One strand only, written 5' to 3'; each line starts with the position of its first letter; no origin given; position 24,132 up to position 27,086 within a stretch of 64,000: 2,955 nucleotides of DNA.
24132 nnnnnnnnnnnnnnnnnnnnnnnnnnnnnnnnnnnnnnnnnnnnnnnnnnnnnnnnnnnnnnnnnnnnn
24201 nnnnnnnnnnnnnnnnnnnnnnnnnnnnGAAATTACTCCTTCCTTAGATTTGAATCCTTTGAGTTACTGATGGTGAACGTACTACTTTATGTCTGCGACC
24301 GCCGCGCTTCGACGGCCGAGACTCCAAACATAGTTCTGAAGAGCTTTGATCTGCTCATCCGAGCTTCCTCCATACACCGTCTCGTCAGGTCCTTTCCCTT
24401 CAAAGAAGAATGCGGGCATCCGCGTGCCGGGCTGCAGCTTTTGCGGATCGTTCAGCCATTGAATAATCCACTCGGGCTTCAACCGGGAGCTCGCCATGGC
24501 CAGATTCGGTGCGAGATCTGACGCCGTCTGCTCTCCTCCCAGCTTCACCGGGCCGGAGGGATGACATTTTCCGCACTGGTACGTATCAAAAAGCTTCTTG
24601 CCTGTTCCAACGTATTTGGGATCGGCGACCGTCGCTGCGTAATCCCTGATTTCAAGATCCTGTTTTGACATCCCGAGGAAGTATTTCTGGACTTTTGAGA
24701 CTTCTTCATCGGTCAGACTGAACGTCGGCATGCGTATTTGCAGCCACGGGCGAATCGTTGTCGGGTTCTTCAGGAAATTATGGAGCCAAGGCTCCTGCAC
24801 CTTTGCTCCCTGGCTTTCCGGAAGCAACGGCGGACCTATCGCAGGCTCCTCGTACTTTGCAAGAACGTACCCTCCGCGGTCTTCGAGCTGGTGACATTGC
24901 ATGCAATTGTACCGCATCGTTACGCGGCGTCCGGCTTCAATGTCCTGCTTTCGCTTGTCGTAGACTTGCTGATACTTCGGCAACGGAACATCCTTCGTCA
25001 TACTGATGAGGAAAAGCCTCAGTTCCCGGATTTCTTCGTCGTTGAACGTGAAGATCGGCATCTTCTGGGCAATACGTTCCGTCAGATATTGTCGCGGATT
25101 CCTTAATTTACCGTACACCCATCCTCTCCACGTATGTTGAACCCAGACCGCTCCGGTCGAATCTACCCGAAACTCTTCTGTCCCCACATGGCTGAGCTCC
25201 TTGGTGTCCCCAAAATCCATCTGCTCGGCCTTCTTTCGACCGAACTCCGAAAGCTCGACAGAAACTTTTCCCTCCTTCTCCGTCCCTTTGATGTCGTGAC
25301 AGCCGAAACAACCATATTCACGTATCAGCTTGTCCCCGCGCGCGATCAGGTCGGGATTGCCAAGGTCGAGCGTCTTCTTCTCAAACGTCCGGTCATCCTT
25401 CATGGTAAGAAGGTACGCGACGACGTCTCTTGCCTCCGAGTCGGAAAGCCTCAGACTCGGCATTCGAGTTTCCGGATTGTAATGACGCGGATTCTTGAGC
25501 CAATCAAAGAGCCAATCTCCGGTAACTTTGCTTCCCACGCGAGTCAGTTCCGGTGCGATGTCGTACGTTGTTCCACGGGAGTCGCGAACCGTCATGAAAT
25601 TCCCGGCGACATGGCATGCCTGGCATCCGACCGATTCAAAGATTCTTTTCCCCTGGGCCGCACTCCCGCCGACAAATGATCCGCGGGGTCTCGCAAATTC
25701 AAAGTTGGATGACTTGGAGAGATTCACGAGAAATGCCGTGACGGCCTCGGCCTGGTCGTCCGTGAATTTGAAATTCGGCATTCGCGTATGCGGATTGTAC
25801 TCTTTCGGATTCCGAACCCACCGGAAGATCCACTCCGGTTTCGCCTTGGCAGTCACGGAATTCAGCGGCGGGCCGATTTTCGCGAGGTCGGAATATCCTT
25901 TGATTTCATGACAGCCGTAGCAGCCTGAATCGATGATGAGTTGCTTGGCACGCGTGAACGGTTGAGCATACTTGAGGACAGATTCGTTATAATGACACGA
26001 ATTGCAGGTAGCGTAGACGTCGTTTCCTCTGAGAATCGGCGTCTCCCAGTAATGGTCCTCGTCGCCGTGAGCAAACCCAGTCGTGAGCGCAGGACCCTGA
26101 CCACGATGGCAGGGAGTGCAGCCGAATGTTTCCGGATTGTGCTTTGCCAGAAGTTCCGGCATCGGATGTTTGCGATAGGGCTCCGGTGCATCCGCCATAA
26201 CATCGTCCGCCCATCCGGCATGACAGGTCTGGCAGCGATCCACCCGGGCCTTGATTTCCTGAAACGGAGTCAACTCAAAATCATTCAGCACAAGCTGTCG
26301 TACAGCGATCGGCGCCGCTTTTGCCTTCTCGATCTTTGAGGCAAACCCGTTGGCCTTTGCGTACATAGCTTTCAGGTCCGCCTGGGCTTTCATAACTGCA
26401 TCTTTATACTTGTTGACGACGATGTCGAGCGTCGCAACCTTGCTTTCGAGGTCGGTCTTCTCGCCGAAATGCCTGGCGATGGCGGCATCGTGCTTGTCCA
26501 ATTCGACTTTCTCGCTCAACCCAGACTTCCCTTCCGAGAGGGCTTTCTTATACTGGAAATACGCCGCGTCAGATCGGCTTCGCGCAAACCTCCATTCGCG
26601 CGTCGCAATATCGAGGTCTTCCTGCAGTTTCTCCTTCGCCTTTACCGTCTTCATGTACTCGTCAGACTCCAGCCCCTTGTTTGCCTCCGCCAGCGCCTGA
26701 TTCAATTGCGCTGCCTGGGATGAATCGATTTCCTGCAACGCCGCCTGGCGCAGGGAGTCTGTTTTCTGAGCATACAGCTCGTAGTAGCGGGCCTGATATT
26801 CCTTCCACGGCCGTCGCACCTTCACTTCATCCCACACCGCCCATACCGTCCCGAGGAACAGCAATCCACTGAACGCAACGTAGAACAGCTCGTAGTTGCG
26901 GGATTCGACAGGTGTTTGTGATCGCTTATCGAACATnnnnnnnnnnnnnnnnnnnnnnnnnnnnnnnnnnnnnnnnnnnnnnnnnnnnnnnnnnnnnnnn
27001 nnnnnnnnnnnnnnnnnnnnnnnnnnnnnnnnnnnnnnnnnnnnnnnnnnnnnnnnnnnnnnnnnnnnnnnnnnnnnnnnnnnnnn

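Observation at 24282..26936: Octahaem cytochrome c with N-terminal TM anchor and ~200-residue coiled-coil stalk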

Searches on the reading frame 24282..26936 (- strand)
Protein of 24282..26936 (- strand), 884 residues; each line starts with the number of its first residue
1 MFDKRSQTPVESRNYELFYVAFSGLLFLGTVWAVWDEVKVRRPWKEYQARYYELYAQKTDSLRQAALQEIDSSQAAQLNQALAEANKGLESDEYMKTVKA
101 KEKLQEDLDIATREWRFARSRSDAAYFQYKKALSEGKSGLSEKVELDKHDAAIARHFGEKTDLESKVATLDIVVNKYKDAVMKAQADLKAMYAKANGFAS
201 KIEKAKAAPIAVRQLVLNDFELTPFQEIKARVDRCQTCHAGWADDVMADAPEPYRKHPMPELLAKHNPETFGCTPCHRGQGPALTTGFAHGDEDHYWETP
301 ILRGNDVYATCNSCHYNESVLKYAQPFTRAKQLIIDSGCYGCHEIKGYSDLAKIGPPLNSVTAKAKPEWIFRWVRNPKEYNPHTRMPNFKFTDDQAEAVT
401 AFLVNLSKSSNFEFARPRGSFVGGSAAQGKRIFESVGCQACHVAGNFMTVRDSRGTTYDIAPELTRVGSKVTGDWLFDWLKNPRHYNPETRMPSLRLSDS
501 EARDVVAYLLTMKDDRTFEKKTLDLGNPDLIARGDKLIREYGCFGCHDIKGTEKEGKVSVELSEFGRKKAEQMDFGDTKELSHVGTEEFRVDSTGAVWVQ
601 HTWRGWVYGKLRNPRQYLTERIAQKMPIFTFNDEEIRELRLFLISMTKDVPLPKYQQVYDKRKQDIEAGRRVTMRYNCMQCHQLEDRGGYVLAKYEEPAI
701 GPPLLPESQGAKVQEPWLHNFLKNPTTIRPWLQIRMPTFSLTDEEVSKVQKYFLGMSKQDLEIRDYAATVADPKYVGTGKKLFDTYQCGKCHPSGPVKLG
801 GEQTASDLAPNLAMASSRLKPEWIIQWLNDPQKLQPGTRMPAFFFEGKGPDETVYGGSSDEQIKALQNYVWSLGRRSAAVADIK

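Call 5: search_protein_families(library=pfam, proteins=[window:24282-26936:-], max_evalue=0.01)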
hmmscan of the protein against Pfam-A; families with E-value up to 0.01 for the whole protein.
window:24282-26936:- (884 aa): 7 families
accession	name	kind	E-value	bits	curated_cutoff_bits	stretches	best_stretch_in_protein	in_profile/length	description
PF00034.26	Cytochrom_C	-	7.4e-36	123.8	21.3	4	329-406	3-89/90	Cytochrome c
PF13442.11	Cytochrome_CBB3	-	1.2e-24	86.9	27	2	425-509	2-68/68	Cytochrome C oxidase, cbb3-type, subunit III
PF14522.11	Cytochrome_C7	-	4.5e-11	42.9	24.8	0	309-348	14-53/67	Cytochrome c7 and related cytochrome c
PF02433.20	FixO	-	1.5e-09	38.1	29.6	1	460-504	102-146/219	Cytochrome C oxidase, mono-heme subunit/FixO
PF14537.11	Cytochrom_c3_2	-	4e-07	30.9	25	0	228-279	22-66/79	Cytochrome c3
PF14495.11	Cytochrom_C550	-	5.5e-07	29.8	27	0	426-498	26-94/136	Cytochrome c-550 domain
PF22113.1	Mtrc-MtrF_II-IV_dom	-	6.1e-07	29.6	30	0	272-353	83-173/176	Outer membrane cytochrome MtrC/MtrF-like, domains II/IV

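Call 6: search_protein_families(library=ncbifam, proteins=[window:24282-26936:-], max_evalue=0.01)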
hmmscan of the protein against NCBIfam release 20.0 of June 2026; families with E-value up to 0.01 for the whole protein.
window:24282-26936:- (884 aa): 16 families
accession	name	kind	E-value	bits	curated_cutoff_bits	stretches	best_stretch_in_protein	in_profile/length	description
TIGR04485.1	thiosulf_SoxX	equivalog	7.8e-33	113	61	3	338-405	4-77/78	sulfur oxidation c-type cytochrome SoxX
NF040971.1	cytc_ExtS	equivalog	8.7e-22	77.6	100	1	265-508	34-261/262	selenite/tellurite reduction operon c-type cytochrome lipoprotein ExtS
NF050122.1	bc1_QcrC_actin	exception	8.3e-16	58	200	2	614-690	87-159/253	cytochrome bc1 complex diheme cytochrome c subunit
TIGR00782.1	ccoP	equivalog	7e-15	55.1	179.95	1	735-875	169-283/285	cytochrome-c oxidase, cbb3-type subunit III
TIGR00781.1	ccoO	equivalog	2.2e-12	47.1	200.65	2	458-512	100-154/232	cytochrome-c oxidase, cbb3-type subunit II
NF011055.0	PRK14487.1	subfamily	8e-12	45.1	218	2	461-516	109-164/212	cbb3-type cytochrome c oxidase subunit II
NF045774.1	cytochro_C551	exception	1.3e-10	41.2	118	0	330-404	41-107/110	cytochrome c551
TIGR02603.1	CxxCH_TIGR02603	domain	4.4e-10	39.7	68.15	0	334-379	9-52/134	putative heme-binding domain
NF011054.0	PRK14486.1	equivalog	7.4e-09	35.5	447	0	809-847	104-142/294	putative bifunctional cbb3-type cytochrome c oxidase subunit II/cytochrome c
TIGR03045.1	PS_II_C550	equivalog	8e-08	32.1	177.75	0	426-492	51-113/159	photosystem II cytochrome c-550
NF045773.1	cytochro_C550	exception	1.4e-07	31.5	125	0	332-404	53-117/118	cytochrome c550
NF011053.0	PRK14485.1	subfamily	2.3e-07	29.4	1080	0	459-496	590-627/716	putative bifunctional cbb3-type cytochrome c oxidase subunit I/II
NF041028.1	decahem_GSU2203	exception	2.6e-05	23.6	325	1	233-348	37-137/317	GSU2203 family decaheme c-type cytochrome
TIGR03508.1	decahem_SO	subfamily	0.0059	16.1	192.2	0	233-346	3-104/258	DmsE family decaheme c-type cytochrome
NF049874.1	PdsA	exception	0.0064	16.4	330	0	414-447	107-140/198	periplasmic diheme shuttle PdsA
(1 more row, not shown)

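Call 9: find_homologous_proteins(query=window:24282-26936:-, max_evalue=0.00001)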
Query window:24282-26936:- (884 aa): 1409 proteins with E <= 0.00001 among 8000 candidates; the best 120 are listed.
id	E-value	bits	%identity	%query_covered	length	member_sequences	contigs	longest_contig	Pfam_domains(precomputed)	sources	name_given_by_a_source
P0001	0.0e+0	2086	100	100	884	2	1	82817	PF14537.12,PF14495.12,PF02433.21,PF13442.12,PF00034.27,PF14522.12,PF22113.2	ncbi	ncbi:MAG: cytochrome c [Bacteroidota bacterium]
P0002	0.0e+0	1497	69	100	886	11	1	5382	PF14537.12,PF14495.12,PF02433.21,PF13442.12,PF00034.27,PF14522.12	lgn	-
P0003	0.0e+0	1493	69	100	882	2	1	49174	PF14537.12,PF14495.12,PF02433.21,PF13442.12,PF00034.27,PF14522.12,PF22113.2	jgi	-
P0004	0.0e+0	1475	68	100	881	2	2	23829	PF14537.12,PF14495.12,PF02433.21,PF13442.12,PF00034.27,PF14522.12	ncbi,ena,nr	ncbi:MAG TPA: c-type cytochrome [Bacteroidota bacterium]|nr:c-type cytochrome [Bacteroidota bacteriu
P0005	0.0e+0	1474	68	100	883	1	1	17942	PF14537.12,PF02433.21,PF13442.12,PF00034.27,PF14522.12,PF22113.2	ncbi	-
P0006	0.0e+0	1470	67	100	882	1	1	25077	PF14537.12,PF14495.12,PF02433.21,PF13442.12,PF00034.27,PF14522.12,PF22113.2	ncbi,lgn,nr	ncbi:MAG: c-type cytochrome [Ignavibacteriales bacterium]|nr:c-type cytochrome [Ignavibacteriales ba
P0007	0.0e+0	1465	67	100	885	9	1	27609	PF14537.12,PF14495.12,PF02433.21,PF13442.12,PF00034.27,PF14522.12,PF22113.2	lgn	-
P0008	0.0e+0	1462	67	100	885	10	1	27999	PF14537.12,PF14495.12,PF13442.12,PF00034.27,PF14522.12,PF22113.2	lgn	-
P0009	0.0e+0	1453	67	100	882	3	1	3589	PF14537.12,PF14495.12,PF02433.21,PF13442.12,PF00034.27,PF14522.12,PF22113.2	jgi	jgi:mono/diheme cytochrome c family protein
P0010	0.0e+0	1453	67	100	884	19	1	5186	PF14537.12,PF14495.12,PF02433.21,PF13442.12,PF00034.27,PF14522.12,PF22113.2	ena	-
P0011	0.0e+0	1445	66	100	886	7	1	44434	PF14537.12,PF14495.12,PF02433.21,PF13442.12,PF00034.27,PF14522.12,PF22113.2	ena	-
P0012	0.0e+0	1444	67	100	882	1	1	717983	PF14537.12,PF14495.12,PF02433.21,PF13442.12,PF00034.27,PF14522.12,PF22113.2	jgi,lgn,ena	jgi:mono/diheme cytochrome c family protein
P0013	0.0e+0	1442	67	100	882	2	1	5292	PF14495.12,PF02433.21,PF13442.12,PF00034.27,PF14522.12,PF22113.2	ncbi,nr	ncbi:MAG: hypothetical protein HW374_311 [Bacteroidetes bacterium]|nr:hypothetical protein [Bacteroi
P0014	0.0e+0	1439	66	100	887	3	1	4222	PF14495.12,PF02433.21,PF13442.12,PF00034.27,PF14522.12,PF22113.2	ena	-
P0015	0.0e+0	1437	67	100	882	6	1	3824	PF14537.12,PF14495.12,PF02433.21,PF13442.12,PF00034.27,PF14522.12,PF22113.2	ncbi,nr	ncbi:MAG: putative octahem cytochrome c [Bacteroidetes bacterium]|nr:putative octahem cytochrome c [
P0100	0.0e+0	1075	52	99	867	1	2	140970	PF14537.12,PF02433.21,PF13442.12,PF00034.27,PF14522.12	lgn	-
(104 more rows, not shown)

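Call 12: find_related_loci(query=window:24282-26936:-, collection=genome_contigs, flank=8000)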
Query window:24282-26936:- (884 aa) in genome_contigs; peptide patterns used: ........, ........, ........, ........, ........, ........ (x = any residue, [..] = any of these).
46 stretches matched a pattern; 30 encode a relative of the query (tblastn E <= 1e-3); 30 distinct loci.
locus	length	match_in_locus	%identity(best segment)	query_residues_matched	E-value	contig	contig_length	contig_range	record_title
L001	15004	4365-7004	68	1-882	0e+0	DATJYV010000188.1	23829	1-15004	MAG TPA_asm: Bacteroidota bacterium isolate SMAG_U15161 k141_2442459, whole genome shotgun sequence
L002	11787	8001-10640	65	1-881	0e+0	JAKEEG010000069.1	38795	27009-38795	MAG: Ignavibacteriae bacterium isolate PMV_1.22 PMV_1.22.k101_1383362, whole genome shotgun sequence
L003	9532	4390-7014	61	1-876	0e+0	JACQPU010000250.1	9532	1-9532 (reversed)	MAG: Ignavibacteriales bacterium isolate NC_groundwater_1315_Ag_S-0.2um_54_21 S_p2_S4_coassembly_k141_3435886, whole gen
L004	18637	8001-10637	67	2-882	0e+0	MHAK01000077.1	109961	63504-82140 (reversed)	MAG: Ignavibacteria bacterium RIFCSPLOWO2_12_FULL_56_21 rifcsplowo2_12_scaffold_304, whole genome shotgun sequence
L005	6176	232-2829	51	1-884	0e+0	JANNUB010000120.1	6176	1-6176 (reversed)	MAG: Ignavibacteriota bacterium isolate SOY_30_metabat_287 SOY_30_k141_3297639, whole genome shotgun sequence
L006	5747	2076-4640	50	1-873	0e+0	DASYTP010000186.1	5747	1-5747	MAG TPA_asm: Bacteroidota bacterium isolate SMAG_U4570 k141_847489, whole genome shotgun sequence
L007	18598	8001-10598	51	1-881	0e+0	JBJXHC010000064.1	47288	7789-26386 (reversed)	MAG: Bacteroidota bacterium isolate F1F2.bin.124 k127_5550762, whole genome shotgun sequence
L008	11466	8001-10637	68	1-881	0e+0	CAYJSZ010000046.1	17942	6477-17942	MAG TPA_asm: uncultured Ignavibacteriaceae bacterium isolate ERP125453_co1_265 genome assembly, contig: NODE_3141_length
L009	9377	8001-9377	65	1-877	0e+0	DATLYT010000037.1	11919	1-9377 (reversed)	MAG TPA_asm: Bacteroidota bacterium isolate SMAG_U13279 k141_199983, whole genome shotgun sequence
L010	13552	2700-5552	35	2-874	8e-176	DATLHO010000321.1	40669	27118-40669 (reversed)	MAG TPA_asm: Candidatus Kapaibacterium sp. isolate SMAG_U13642 k141_3633865, whole genome shotgun sequence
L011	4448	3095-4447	49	1-877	2e-153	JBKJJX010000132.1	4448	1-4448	MAG: Bacteroidota bacterium isolate ant_bin.22 S1Ck117_1198556_flag_1_multi_9.0000_len_4448, whole genome shotgun sequen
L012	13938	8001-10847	30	21-879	1e-119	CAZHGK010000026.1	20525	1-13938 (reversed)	MAG TPA_asm: uncultured Planctomycetales bacterium isolate SRP278252_co2_12 genome assembly, contig: NODE_5267_length_20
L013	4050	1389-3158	32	232-846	1e-86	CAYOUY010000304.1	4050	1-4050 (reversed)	MAG TPA_asm: uncultured Acidobacteriaceae bacterium isolate SRP140028_co1_86 genome assembly, contig: k141_3386613, whol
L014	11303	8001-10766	31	42-874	1e-118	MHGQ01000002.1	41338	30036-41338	MAG: Omnitrophica WOR_2 bacterium RIFCSPHIGHO2_02_FULL_50_17 rifcsphigho2_02_scaffold_1033, whole genome shotgun sequenc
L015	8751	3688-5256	28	311-876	3e-20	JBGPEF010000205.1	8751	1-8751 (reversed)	MAG: Tepidisphaeraceae bacterium isolate OBJ_0618_7090110_97 k141_5493420_length_8751_cov_11.9869, whole genome shotgun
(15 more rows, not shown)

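Call 21: search_protein_families(library=pfam, proteins=[L012:5432-5980:+, L012:5999-6796:+, L012:6811-7926:+, L012:7938-10901:+, L012:10902-11675:+, L012:11679-12089:+, L012:12073-13896:+, L012:4553-5425:+, L012:2859-4277:+], max_evalue=0.001)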
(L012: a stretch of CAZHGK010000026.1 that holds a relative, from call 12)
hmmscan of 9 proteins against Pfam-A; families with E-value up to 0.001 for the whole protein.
L012:5432-5980:+ (182 aa): 1 family
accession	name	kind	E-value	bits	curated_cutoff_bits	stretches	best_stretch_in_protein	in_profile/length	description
PF00355.32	Rieske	-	1.6e-11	44.4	20.3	1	71-148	8-87/88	Rieske [2Fe-2S] domain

L012:5999-6796:+ (265 aa): 3 families
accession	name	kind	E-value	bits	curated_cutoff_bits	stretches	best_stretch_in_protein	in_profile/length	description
PF00033.24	Cytochrome_B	-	9.2e-44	150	27.2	2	59-192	9-143/189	Cytochrome b/b6/petB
PF13631.11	Cytochrom_B_N_2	-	2.3e-31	109.5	27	1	120-261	1-122/169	Cytochrome b(N-terminal)/b6/petB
PF14358.11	DUF4405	-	2.5e-07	31.6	26.7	1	69-130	5-62/66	Domain of unknown function (DUF4405)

L012:6811-7926:+ (371 aa): 1 family
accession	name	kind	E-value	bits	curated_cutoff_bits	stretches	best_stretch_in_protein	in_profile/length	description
PF00032.22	Cytochrom_B_C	-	6.4e-06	26.8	20.7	1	161-247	1-82/102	Cytochrome b(C-terminal)/b6/petD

L012:7938-10901:+ (987 aa): 8 families
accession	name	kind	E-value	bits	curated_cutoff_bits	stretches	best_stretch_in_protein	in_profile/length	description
PF00034.26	Cytochrom_C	-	1.7e-27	97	21.3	1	481-567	1-87/90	Cytochrome c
PF13442.11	Cytochrome_CBB3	-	5e-17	62.4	27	0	480-566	2-68/68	Cytochrome C oxidase, cbb3-type, subunit III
PF02433.20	FixO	-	1.1e-10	41.9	29.6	0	401-467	101-167/219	Cytochrome C oxidase, mono-heme subunit/FixO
PF14522.11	Cytochrome_C7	-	5.8e-08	32.9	24.8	0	355-394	12-51/67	Cytochrome c7 and related cytochrome c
PF22113.1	Mtrc-MtrF_II-IV_dom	-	1.2e-06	28.6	30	0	247-310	108-165/176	Outer membrane cytochrome MtrC/MtrF-like, domains II/IV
PF14537.11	Cytochrom_c3_2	-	1.9e-06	28.7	25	0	258-314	25-70/79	Cytochrome c3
PF03285.20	Paralemmin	-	0.00029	20.9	27.3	1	159-214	51-106/333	Paralemmin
PF09699.15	Paired_CXXCH_1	-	0.00058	19.9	20.6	0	353-392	3-37/41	Doubled CXXCH motif (Paired_CXXCH_1)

L012:10902-11675:+ (257 aa): 0 families

L012:11679-12089:+ (136 aa): 2 families
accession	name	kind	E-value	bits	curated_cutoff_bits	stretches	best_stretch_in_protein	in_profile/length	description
PF08274.17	Zn_Ribbon_YjdM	-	2.7e-05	24.5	30.8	0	8-31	5-26/30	PhnA Zinc-Ribbon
PF13453.11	Zn_ribbon_TFIIB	-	0.00034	20.4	22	1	27-54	2-29/41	Transcription factor zinc-finger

L012:12073-13896:+ (607 aa): 1 family
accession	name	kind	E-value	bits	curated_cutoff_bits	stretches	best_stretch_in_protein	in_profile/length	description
PF16244.11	DUF4901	-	4.1e-07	30.7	27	1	95-192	29-121/148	YcdB, YcdC repeated domain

L012:4553-5425:+ (290 aa): 5 families
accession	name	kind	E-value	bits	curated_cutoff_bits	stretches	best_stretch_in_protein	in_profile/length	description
PF13646.12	HEAT_2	-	4.4e-31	107.4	27.7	3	139-210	16-88/88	HEAT repeats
PF03130.22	HEAT_PBS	-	3.6e-10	39.7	20.9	0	170-196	1-27/27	PBS lyase HEAT-like repeat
PF02985.28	HEAT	-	3.7e-07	30.2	23.5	0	158-182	4-28/31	HEAT repeat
PF13513.12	HEAT_EZ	-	3e-05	24.9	27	0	155-181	29-55/55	HEAT-like repeat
PF12717.13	Cnd1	-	0.00019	22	26.4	0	156-235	23-106/162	non-SMC mitotic condensation complex subunit 1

L012:2859-4277:+ (472 aa): 3 families
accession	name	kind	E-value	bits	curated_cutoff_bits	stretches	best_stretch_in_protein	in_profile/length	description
PF00006.31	ATP-synt_ab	-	7.5e-72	241.8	29.5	1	141-354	1-213/213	ATP synthase alpha/beta family, nucleotide-binding domain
PF22919.1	ATP-synt_VA_C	-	3.5e-20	72.3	24.7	1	360-449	6-98/101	C-terminal domain of V and A type ATP synthase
PF02874.29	ATP-synt_ab_N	-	1e-15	58.4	20.9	1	12-84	1-69/69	ATP synthase alpha/beta family, beta-barrel domain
